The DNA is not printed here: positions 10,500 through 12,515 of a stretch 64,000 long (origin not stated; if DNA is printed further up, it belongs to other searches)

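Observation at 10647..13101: Two paralogous ACG-style receptor cyclase-like genes with possibly degenerate catalytic residues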

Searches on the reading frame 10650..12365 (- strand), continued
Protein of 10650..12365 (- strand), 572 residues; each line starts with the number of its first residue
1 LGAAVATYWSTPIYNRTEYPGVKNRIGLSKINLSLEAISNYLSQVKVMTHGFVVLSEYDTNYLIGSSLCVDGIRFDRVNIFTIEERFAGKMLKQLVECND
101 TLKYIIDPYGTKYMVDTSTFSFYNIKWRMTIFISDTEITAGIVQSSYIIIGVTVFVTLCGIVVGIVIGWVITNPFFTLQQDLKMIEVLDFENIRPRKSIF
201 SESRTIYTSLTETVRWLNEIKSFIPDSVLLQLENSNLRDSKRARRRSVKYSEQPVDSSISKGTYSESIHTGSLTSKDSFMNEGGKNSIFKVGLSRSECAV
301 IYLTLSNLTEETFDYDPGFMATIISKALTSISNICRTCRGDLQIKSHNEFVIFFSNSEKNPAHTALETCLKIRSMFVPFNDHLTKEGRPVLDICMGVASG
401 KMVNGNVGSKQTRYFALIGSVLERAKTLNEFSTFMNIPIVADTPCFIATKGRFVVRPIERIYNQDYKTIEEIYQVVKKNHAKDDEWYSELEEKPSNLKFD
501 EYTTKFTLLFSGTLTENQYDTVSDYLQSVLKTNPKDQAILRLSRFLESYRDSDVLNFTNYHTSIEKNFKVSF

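Call 49: list_cluster_members(proteins=[P0082, P0141, P0143, P0132, P0070, P0038, P0113, P0021, P0001, P0004])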
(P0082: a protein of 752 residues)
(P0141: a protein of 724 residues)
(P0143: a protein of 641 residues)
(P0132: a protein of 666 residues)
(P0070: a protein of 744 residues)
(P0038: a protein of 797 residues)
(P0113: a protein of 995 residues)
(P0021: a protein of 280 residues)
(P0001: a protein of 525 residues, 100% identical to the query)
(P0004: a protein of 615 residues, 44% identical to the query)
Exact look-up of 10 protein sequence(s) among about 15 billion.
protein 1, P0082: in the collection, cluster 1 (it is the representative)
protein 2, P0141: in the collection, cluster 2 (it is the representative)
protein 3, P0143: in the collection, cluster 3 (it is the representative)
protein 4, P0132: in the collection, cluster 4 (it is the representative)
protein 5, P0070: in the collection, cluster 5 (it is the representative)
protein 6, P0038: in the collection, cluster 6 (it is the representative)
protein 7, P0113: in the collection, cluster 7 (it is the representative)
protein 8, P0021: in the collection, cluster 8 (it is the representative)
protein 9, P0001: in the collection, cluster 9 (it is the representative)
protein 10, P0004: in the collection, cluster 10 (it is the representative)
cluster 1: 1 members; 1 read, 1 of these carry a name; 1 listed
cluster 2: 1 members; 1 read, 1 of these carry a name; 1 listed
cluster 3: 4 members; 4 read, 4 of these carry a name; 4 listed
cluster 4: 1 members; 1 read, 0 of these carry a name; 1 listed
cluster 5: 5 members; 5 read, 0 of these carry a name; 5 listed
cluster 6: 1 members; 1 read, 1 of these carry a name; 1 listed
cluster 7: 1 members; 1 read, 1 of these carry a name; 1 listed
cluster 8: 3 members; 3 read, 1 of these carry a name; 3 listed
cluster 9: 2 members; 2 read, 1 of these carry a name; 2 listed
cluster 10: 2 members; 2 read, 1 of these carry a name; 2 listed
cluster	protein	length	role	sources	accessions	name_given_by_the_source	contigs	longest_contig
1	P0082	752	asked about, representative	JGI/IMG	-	class 3 adenylate cyclase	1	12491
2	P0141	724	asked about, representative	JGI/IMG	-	adenylate cyclase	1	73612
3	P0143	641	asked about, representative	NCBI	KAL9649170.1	hypothetical protein ABK040_004191 [Willaertia magna]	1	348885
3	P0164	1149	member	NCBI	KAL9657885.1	hypothetical protein ABK040_009471 [Willaertia magna]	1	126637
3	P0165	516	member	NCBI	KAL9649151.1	hypothetical protein ABK040_004173 [Willaertia magna]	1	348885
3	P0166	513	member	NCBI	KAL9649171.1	hypothetical protein ABK040_004192 [Willaertia magna]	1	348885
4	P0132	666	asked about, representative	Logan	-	-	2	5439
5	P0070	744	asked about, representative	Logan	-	-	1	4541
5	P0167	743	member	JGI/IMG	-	-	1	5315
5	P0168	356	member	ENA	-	-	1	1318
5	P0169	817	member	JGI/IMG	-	-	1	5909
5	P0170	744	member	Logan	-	-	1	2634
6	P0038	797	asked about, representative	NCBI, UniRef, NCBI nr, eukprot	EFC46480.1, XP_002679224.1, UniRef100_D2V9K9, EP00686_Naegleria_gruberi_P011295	predicted protein [Naegleria gruberi] | Predicted protein n=1 Tax=Naegleria gruberi TaxID=5762 RepID=D2V9K9_NAEGR | uncharacterized protein NAEGRDRAFT_65477 [Naegleria gruberi]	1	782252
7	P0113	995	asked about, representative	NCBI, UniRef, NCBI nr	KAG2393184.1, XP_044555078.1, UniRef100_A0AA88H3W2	hypothetical protein C9374_009761 [Naegleria lovaniensis] | Guanylate cyclase domain-containing protein n=1 Tax=Naegleria lovaniensis TaxID=51637 ... | uncharacterized protein C9374_009761 [Naegleria lovaniensis]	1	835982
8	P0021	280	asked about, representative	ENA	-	-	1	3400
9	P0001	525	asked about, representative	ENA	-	-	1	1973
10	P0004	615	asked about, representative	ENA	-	-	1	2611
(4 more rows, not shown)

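Call 59: search_protein_families(library=pfam, alignment_id=A7, max_evalue=0.01)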
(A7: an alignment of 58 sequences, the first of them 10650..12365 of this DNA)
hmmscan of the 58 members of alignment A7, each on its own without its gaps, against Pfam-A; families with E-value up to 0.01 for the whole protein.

A. member 1, window:10650-12365:- (572 aa): 1 family
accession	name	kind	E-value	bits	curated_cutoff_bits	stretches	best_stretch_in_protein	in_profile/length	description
PF25100.1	DUF7809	-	0.0017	19.1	27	1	467-541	58-131/160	Domain of unknown function (DUF7809)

B. families by the number of members that match (of 58 scanned): 22 families
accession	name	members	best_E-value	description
PF00211.25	Guanylate_cyc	30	4.2e-27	Adenylate and Guanylate cyclase catalytic domain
PF02743.24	dCache_1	11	2.9e-09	Cache domain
PF08376.15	NIT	3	1.1e-30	Nitrate and nitrite sensing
PF22673.2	MCP-like_PDC_1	3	8.4e-05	Methyl-accepting chemotaxis protein-like, first PDC sensor domain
PF23106.1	EGF_Teneurin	1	2.4e-35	Teneurin-like EGF domain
PF07974.19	EGF_2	1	6.1e-35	EGF-like domain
PF25024.1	EGF_TEN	1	1.7e-22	Teneurin EGF domain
PF14853.12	Fis1_TPR_C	1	0.00024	Fis1 C-terminal tetratricopeptide repeat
PF25493.1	Peripla_BP_A-cyclase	1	0.00029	Adenylate cyclase, periplasmic binding protein-like domain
PF25100.1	DUF7809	1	0.0017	Domain of unknown function (DUF7809)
PF23301.1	EGF_PEAR1L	1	0.002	Platelet endothelial aggregation receptor 1-like, EGF domain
PF09976.15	TPR_21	1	0.0037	Tetratricopeptide repeat-like domain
PF11977.14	RNase_Zc3h12a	1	0.004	Zc3h12a-like Ribonuclease NYN domain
PF21138.3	SMUBP-2_HCS1_1B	1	0.0043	Helicase SMUBP-2/HCS1, 1B domain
PF02754.22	CCG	1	0.0048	Cysteine-rich domain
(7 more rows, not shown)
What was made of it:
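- On Class III nucleotidyl cyclase homology domain (PF00211 superfamily): 30 of 58 relatives match at E<=0.01 (call 59).
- On TPR: Single relatives hit Fis1_TPR_C at 2.4e-4 and TPR_21 at 3.7e-3 (call 59).
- Tried and rejected: The DUF7809 hit in A (E~0.001) appears in 1 of 58 members (call 59).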

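Call 66: search_solved_structures(query=A8, max_evalue=1, show_alignments=0)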
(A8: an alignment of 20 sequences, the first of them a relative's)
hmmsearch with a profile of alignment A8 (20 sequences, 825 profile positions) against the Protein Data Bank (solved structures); distinct sequences matched with E-value up to 1: 24.
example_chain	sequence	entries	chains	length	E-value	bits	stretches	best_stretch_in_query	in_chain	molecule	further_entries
3r5g_A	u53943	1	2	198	2.2e-08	35.8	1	537-704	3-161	CyaB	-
2w01_A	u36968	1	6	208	7.2e-08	34.1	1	539-678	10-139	ADENYLATE CYCLASE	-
6fht_A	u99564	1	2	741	7.7e-07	30.7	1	537-678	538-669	Bacteriophytochrome,Adenylate cyclase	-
1wc1_A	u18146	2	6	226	1.4e-06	29.8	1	534-680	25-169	ADENYLATE CYCLASE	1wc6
1wc0_A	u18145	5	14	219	4.6e-06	28.1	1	540-680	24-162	ADENYLATE CYCLASE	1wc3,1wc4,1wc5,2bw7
1azs_A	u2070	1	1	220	0.0049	18.1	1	518-586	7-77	VC1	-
1cs4_A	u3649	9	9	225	0.0052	18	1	518-586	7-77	TYPE V ADENYLATE CYCLASE | Adenylate cyclase, type V | Adenylate cyclase type 5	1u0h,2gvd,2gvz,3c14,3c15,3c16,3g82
5x4t_A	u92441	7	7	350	0.007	17.6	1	552-720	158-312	Photoactivated adenylyl cyclase | Family 3 adenylate cyclase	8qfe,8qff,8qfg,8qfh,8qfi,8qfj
9f1z_A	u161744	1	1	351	0.007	17.6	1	553-720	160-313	Family 3 adenylate cyclase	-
5x4u_A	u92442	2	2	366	0.0077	17.4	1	553-720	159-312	Photoactivated adenylyl cyclase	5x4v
4yus_A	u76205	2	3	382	0.0086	17.3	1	553-719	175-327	Family 3 adenylate cyclase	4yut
9f1w_A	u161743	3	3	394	0.0094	17.2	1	553-720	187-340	Family 3 adenylate cyclase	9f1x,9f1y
1cjk_A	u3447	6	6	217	0.014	16.6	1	528-586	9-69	ADENYLATE CYCLASE, TYPE V | TYPE V ADENYLYL CYCLASE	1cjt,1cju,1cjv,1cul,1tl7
7pd4_A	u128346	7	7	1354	0.047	14.8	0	501-587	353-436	Adenylate cyclase 9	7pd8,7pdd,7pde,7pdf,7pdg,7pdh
6r4o_A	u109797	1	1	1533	0.06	14.5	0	501-587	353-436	Adenylate cyclase 9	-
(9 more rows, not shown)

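Call 68: find_encoding_contigs(protein=P0021, flank=3000, max_places=3)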
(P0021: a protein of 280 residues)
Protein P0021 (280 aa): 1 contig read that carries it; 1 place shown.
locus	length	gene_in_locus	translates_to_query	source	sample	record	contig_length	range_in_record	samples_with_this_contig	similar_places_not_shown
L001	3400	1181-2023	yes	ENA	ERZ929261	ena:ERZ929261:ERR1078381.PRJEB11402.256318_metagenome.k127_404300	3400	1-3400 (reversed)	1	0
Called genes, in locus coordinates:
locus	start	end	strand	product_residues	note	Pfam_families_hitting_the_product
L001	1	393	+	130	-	?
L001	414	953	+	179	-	-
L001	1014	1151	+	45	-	-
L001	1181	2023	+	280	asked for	-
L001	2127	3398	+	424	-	?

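Call 77: list_cluster_members(proteins=[P0014, P0044, P0057, P0067, P0077, P0100, P0104, P0116, P0119, P0149])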
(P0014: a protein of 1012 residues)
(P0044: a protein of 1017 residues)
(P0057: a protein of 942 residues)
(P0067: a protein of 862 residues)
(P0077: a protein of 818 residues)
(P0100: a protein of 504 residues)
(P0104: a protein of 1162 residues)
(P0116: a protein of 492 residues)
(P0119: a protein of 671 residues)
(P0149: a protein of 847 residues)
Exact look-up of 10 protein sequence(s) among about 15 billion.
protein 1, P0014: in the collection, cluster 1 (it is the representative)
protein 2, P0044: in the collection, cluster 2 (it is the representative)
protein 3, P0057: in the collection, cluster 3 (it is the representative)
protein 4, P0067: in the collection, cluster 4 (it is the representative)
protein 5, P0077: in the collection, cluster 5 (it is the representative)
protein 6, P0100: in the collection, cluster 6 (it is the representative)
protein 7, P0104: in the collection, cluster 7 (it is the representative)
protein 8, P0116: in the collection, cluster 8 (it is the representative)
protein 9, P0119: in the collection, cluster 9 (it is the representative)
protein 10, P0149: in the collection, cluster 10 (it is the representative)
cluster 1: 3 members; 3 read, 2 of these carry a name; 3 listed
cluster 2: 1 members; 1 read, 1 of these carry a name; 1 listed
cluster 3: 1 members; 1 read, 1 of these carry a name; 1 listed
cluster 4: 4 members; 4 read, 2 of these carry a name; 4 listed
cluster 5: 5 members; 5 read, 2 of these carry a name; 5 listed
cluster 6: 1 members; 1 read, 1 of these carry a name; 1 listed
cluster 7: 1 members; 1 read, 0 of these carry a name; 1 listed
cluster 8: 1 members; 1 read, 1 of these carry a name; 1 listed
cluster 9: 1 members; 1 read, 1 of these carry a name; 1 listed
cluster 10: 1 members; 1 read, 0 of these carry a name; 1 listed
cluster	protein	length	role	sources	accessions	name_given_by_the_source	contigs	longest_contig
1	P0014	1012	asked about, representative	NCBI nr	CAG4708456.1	unnamed protein product [Naegleria fowleri]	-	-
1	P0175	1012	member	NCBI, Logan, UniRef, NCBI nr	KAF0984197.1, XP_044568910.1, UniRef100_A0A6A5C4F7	hypothetical protein FDP41_007374 [Naegleria fowleri] | Guanylate cyclase domain-containing protein n=1 Tax=Naegleria fowleri TaxID=5763 ... | uncharacterized protein FDP41_007374 [Naegleria fowleri]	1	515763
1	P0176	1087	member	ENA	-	-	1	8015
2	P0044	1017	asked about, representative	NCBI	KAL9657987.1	hypothetical protein ABK040_016637 [Willaertia magna]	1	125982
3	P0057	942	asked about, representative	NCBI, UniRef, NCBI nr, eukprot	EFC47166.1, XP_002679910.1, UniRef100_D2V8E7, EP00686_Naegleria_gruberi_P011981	predicted protein [Naegleria gruberi] | Predicted protein n=1 Tax=Naegleria gruberi TaxID=5762 RepID=D2V8E7_NAEGR | uncharacterized protein NAEGRDRAFT_65131 [Naegleria gruberi]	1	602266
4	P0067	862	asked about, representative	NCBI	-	-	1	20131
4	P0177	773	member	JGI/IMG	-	class 3 adenylate cyclase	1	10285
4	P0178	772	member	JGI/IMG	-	class 3 adenylate cyclase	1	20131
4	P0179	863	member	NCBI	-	-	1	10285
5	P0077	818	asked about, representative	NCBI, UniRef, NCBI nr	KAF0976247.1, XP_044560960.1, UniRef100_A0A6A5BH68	hypothetical protein FDP41_004922 [Naegleria fowleri] | Guanylate cyclase domain-containing protein n=1 Tax=Naegleria fowleri TaxID=5763 ... | uncharacterized protein FDP41_004922 [Naegleria fowleri]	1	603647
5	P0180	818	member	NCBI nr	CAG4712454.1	unnamed protein product [Naegleria fowleri]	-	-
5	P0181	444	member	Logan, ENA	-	-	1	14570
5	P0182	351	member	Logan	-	-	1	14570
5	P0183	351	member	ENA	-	-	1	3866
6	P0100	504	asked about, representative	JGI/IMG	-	class 3 adenylate cyclase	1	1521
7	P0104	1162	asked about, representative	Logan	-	-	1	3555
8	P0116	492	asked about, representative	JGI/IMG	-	hypothetical protein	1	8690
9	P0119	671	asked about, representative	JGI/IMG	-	hypothetical protein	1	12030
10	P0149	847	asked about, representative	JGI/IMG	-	-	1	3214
